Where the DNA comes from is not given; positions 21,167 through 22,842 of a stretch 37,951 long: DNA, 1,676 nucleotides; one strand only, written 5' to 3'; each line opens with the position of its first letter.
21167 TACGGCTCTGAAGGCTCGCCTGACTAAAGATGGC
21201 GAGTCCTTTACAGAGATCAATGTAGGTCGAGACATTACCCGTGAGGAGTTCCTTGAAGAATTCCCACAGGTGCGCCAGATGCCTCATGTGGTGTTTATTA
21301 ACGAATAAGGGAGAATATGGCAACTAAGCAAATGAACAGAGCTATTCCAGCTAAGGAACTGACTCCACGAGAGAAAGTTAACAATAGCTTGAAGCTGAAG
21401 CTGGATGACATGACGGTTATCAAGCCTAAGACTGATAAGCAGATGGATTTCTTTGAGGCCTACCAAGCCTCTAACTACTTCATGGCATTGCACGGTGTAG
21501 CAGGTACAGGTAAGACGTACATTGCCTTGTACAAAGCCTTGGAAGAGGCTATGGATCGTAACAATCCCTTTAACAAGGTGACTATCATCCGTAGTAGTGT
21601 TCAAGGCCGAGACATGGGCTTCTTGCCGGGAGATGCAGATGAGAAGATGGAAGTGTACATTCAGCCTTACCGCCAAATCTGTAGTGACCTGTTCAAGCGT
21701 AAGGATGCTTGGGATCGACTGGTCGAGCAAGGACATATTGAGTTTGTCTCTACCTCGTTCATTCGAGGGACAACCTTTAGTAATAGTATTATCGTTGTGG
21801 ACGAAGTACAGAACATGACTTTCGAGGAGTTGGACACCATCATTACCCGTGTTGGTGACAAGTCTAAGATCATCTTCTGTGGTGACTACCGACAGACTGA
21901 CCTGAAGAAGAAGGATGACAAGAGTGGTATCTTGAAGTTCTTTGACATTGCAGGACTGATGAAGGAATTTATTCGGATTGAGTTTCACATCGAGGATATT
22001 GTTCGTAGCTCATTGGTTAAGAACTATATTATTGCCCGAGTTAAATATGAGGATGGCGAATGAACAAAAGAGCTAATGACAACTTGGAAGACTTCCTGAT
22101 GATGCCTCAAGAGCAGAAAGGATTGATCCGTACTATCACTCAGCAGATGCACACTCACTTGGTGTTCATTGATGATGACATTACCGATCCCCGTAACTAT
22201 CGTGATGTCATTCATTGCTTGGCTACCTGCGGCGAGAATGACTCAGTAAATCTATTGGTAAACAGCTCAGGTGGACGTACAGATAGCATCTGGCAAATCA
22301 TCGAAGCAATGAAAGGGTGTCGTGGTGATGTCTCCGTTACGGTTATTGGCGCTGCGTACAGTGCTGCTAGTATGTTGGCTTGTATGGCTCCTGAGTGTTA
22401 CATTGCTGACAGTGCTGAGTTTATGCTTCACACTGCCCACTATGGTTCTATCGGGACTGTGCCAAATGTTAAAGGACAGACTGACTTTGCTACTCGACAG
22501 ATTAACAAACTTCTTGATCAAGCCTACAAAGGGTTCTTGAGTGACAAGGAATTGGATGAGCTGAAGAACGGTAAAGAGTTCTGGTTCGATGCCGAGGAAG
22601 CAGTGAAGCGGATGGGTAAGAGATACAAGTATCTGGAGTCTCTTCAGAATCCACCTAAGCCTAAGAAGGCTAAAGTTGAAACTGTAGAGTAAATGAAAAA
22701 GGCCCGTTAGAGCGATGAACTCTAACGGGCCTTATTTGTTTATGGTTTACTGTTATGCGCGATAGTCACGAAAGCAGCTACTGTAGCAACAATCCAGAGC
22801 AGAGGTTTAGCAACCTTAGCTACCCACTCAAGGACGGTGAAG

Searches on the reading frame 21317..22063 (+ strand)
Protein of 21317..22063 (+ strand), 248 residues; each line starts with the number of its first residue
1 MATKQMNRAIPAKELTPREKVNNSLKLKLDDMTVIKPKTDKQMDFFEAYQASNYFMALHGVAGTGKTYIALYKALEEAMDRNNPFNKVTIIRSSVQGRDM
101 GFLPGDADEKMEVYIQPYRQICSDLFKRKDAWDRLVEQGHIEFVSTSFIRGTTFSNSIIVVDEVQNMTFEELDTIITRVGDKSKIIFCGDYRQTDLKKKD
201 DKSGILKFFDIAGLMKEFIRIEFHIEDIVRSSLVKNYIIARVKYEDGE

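Call 8: search_protein_families(library=phrogs, proteins=[window:21317-22063:+], max_evalue=0.001)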
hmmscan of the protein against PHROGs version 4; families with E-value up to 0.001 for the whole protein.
window:21317-22063:+ (248 aa): 7 families
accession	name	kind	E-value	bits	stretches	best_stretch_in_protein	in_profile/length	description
phrog_170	-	other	1.1e-80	272.5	1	18-243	56-279/323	PhoH-like phosphate starvation-inducible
phrog_2765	-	other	4.9e-43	148.6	1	20-210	217-414/443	PhoH-like phosphate starvation-inducible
phrog_32482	-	other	1.6e-12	47.8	1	62-243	404-585/589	PhoH-like phosphate starvation-inducible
phrog_2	-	head and packaging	2.5e-10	40.8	1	6-189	248-400/807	terminase large subunit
phrog_979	-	head and packaging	4.5e-06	26.6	1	5-80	118-192/642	terminase large subunit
phrog_325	-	DNA, RNA and nucleotide metabolism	5.4e-05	22.6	0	25-70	458-507/986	Dda-like helicase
phrog_4412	-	DNA, RNA and nucleotide metabolism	0.0005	19.5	0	38-70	331-362/743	exonuclease V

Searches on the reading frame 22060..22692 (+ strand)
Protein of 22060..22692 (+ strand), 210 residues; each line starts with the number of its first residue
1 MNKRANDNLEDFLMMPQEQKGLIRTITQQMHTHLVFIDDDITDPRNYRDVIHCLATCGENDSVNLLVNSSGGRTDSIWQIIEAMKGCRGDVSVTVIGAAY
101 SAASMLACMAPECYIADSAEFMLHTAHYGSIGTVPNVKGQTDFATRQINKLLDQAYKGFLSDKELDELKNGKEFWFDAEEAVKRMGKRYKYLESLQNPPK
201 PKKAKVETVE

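Call 69: search_protein_families(library=pfam, proteins=[window:22060-22692:+], max_evalue=0.01)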
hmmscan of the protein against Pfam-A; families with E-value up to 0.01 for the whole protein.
window:22060-22692:+ (210 aa): 1 family
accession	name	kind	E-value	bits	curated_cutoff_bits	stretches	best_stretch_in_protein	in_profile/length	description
PF00574.28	CLP_protease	-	6.9e-15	55.8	20.2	1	29-183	13-171/182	Clp protease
